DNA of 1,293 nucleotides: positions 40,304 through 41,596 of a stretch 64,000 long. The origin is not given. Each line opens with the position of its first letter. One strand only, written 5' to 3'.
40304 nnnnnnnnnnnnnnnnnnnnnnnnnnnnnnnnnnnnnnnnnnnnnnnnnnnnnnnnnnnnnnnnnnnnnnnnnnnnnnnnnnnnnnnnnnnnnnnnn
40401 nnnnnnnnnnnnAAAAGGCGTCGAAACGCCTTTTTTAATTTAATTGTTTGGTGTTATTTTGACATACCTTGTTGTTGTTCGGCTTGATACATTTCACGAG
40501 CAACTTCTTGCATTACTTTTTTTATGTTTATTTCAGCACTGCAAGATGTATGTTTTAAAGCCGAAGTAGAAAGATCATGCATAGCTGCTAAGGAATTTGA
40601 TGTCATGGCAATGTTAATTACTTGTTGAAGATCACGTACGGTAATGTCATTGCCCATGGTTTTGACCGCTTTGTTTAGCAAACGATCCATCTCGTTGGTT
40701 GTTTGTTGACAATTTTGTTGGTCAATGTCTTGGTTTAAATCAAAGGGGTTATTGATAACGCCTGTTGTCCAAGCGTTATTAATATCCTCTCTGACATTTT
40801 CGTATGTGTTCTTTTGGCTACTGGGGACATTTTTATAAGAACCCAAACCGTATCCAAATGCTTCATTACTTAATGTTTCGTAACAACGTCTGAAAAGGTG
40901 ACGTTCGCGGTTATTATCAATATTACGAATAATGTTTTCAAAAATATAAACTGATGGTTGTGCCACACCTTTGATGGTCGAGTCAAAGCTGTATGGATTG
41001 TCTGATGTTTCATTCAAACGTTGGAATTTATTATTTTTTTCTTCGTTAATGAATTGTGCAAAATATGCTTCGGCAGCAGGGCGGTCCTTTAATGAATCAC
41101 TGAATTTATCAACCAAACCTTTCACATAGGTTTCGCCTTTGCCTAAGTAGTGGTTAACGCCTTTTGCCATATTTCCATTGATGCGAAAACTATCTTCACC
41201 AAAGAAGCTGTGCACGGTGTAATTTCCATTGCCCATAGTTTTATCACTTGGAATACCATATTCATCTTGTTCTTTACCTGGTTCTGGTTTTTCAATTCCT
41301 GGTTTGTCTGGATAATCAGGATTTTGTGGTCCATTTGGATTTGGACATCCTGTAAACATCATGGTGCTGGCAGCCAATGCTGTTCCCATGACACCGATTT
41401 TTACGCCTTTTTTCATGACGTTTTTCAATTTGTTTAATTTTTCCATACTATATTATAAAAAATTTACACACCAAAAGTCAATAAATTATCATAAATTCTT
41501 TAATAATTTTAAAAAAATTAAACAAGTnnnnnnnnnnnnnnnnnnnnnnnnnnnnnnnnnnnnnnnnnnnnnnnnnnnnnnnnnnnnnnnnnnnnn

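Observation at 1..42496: A 42-kb surface-architecture locus built around giant membrane-tethered proteins: candidate undescribed assembly or export system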

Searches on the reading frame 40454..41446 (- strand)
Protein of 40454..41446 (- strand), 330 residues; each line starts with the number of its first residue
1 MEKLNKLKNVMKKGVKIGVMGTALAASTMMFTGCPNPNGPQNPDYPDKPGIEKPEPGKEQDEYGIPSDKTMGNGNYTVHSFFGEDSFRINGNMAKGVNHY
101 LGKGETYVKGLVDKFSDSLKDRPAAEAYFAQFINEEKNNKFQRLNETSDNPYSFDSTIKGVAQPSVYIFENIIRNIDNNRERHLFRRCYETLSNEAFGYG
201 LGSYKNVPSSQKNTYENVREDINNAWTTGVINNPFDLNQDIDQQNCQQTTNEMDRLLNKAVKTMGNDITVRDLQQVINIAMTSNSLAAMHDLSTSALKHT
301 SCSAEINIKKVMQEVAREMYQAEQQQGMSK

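Call 4: search_protein_families(library=pfam, proteins=[window:40454-41446:-], max_evalue=0.01)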
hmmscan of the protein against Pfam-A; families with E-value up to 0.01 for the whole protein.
window:40454-41446:- (330 aa): 0 families

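Call 57: search_protein_families(library=ncbifam, proteins=[window:40454-41446:-], max_evalue=0.001)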
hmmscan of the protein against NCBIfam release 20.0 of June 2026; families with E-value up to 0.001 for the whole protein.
window:40454-41446:- (330 aa): 0 families

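Call 95: search_solved_structures(query=window:40454-41443:-, max_evalue=1)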
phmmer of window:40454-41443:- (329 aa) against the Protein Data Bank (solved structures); distinct sequences matched with E-value up to 1: 1.
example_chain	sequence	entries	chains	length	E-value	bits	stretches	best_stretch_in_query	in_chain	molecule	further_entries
5bym_A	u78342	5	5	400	0.12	14.9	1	128-200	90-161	Suppressor protein MPT5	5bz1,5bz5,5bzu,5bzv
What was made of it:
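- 40454..42496 (-): Two paralogous lipoproteins of 330 and 322 aa. No known domain. No Pfam, NCBIfam or PDB match (calls 4, 57, 95).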
